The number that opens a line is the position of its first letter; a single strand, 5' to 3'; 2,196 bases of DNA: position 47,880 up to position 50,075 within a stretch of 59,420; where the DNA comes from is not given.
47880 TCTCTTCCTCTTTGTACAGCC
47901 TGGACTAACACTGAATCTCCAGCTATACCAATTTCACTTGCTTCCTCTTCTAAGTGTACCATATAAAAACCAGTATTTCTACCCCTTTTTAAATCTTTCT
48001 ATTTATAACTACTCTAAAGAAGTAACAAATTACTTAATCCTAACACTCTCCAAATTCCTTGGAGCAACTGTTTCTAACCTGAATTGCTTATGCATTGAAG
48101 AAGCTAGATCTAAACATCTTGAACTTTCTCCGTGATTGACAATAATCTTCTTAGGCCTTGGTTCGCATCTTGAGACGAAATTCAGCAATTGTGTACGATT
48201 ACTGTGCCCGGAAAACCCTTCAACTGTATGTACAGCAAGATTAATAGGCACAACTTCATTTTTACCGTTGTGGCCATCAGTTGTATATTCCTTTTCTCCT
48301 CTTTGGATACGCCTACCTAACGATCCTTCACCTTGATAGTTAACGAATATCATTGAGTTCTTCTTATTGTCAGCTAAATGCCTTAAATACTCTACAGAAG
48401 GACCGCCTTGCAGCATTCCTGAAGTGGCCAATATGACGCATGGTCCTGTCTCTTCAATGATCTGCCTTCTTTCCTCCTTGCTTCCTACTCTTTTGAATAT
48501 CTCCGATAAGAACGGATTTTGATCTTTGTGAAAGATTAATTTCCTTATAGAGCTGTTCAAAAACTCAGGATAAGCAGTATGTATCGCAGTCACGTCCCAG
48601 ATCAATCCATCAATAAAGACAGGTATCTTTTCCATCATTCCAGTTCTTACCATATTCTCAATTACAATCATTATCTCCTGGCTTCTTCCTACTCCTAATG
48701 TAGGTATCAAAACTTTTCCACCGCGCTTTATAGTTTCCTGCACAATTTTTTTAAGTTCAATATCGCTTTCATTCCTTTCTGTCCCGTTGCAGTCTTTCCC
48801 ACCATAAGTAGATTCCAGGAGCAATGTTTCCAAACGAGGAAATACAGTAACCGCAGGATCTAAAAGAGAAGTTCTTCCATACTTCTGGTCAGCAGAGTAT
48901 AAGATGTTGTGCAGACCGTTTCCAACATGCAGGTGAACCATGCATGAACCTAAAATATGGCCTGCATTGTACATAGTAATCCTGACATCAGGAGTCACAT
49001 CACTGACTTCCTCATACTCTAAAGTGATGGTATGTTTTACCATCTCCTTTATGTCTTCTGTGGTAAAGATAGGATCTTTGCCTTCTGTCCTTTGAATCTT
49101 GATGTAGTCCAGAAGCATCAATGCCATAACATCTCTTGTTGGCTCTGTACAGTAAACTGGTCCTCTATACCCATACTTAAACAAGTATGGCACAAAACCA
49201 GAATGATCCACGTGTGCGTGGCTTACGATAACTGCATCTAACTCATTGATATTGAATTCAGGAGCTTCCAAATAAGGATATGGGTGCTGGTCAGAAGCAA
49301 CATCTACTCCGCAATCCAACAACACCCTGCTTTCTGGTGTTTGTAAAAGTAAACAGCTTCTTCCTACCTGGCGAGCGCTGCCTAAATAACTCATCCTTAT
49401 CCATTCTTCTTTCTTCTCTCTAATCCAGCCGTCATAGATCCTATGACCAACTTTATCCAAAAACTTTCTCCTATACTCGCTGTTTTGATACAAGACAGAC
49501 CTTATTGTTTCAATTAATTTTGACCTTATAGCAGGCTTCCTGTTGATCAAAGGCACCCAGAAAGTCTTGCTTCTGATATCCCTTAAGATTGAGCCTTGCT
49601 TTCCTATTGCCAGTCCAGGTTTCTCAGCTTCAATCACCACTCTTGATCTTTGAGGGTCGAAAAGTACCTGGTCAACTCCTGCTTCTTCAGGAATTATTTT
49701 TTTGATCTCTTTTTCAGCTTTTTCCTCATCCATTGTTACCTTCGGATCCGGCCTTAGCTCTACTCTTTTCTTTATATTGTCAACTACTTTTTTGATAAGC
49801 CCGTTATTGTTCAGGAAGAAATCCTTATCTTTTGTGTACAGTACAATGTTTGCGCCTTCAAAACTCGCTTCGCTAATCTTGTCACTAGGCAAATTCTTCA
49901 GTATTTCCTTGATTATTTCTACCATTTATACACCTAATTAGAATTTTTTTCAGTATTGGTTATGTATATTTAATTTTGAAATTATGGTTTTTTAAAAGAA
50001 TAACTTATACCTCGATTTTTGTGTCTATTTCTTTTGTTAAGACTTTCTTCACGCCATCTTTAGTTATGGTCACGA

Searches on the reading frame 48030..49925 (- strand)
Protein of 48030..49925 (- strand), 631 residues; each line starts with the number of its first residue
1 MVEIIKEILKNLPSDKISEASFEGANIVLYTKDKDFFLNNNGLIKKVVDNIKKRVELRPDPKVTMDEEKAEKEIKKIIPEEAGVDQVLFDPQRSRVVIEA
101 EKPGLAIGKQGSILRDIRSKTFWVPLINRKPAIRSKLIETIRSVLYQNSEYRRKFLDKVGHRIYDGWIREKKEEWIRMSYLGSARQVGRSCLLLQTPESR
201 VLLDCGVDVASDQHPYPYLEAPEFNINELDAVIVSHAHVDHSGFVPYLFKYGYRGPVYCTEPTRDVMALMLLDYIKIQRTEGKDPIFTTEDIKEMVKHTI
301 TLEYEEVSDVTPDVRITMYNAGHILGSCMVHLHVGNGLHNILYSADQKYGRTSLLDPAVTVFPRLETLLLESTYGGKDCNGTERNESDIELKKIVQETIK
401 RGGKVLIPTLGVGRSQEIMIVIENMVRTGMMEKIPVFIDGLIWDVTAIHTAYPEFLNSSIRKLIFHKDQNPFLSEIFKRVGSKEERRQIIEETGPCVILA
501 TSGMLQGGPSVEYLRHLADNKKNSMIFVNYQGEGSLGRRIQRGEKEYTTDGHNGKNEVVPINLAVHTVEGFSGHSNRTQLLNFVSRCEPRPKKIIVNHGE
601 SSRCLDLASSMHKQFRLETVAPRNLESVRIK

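Call 9: search_protein_families(library=ncbifam, proteins=[window:48030-49925:-])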
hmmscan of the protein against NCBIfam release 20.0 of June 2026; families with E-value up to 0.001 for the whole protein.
window:48030-49925:- (631 aa): 16 families
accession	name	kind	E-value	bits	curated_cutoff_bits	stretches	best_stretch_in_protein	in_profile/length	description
TIGR03675.1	arCOG00543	equivalog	3.3e-272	904.4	580.2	1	3-630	3-630/631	beta-CASP ribonuclease aCPSF1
NF045584.1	cas14_MBL_CASP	equivalog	3.5e-97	326.2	800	1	176-621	1-431/612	type VII CRISPR-associated protein Cas14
TIGR04122.1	Xnuc_lig_assoc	equivalog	2.2e-08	33.3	325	1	299-427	64-187/326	ligase-associated DNA damage response exonuclease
NF008887.0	PRK11921.1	equivalog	9.3e-06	24.7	635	1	223-266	66-109/396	anaerobic nitric oxide reductase flavorubredoxin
NF012229.1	bla_class_B_core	domain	1.4e-05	25.3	100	1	182-331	8-137/139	metallo-beta-lactamase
TIGR00649.1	MG423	subfamily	4.7e-05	22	400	1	179-292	4-121/546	RNase J family beta-CASP ribonuclease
NF002553.0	PRK02113.1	equivalog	6.3e-05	22.5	386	1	189-253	35-91/252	MBL fold metallo-hydrolase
NF033105.1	bla_subclass_B3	equivalog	0.00014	21.3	240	1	190-246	24-79/257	subclass B3 metallo-beta-lactamase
NF041137.2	B3_blaSPR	exception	0.00016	21.1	550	1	189-246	62-118/296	SPR family subclass B3 metallo-beta-lactamase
NF033106.1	blaL1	exception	0.00019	20.5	560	1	190-247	60-116/290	L1 family subclass B3 metallo-beta-lactamase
NF000439.2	blaAIM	exception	0.0002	21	675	1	187-327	56-186/303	AIM family subclass B3 metallo-beta-lactamase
NF003954.0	PRK05452.1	equivalog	0.00027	20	711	1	222-265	65-108/479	anaerobic nitric oxide reductase flavorubredoxin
NF000405.1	HARLDQ_not_B3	exception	0.00043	19.9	350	1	190-248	41-98/267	HARLDQ motif MBL-fold protein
NF047419.1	RNase_J1_RnjA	exception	0.0006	18.6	820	0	181-261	7-91/549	ribonuclease J1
NF047339.1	blaCSR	exception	0.00061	19.1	600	0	177-246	53-118/295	CSR family subclass B3 metallo-beta-lactamase-like protein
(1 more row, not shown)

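Call 45: find_encoding_contigs(protein=window:48030-49925:-, flank=10000, max_places=1)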
Protein window:48030-49925:- (631 aa): 13 contigs read that carry it; 1 place shown.
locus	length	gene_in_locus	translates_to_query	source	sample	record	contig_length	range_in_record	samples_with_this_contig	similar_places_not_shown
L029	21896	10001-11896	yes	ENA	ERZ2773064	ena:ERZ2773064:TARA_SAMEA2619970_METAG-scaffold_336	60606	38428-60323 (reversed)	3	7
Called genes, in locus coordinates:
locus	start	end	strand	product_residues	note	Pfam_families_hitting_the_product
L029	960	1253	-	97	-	-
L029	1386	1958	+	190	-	PF00013:KH_1, PF21800:KH_KRR1_2nd (weak), PF22891:KH_PNO1_2nd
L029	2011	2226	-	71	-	-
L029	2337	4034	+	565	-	PF02518:HATPase_c, PF13589:HATPase_c_3, PF09239:Topo-VIb_trans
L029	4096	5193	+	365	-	PF04406:TP6A_N, PF20768:Topo_VI_alpha, PF21180:TOP6A-Spo11_Toprim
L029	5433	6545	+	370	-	PF14528:LAGLIDADG_3 (weak)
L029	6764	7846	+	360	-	PF10633:NPCBM_assoc (faint), PF15418:DUF4625 (faint), PF16116:DUF4832 (faint)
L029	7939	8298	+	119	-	-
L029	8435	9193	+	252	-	PF01978:TrmB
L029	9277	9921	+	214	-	PF00227:Proteasome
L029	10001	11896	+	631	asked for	PF17214:KH_TffA, PF07650:KH_2 (weak), PF00753:Lactamase_B, PF16661:Lactamase_B_6, PF23023:Anti-Pycsar_Apyc1 (weak), PF12706:Lactamase_B_2, PF10996:Beta-Casp, PF07521:RMMBL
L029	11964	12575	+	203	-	-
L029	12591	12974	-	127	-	-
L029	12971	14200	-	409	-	PF08245:Mur_ligase_M, PF02875:Mur_ligase_C, PF27239:FOL3_C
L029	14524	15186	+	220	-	-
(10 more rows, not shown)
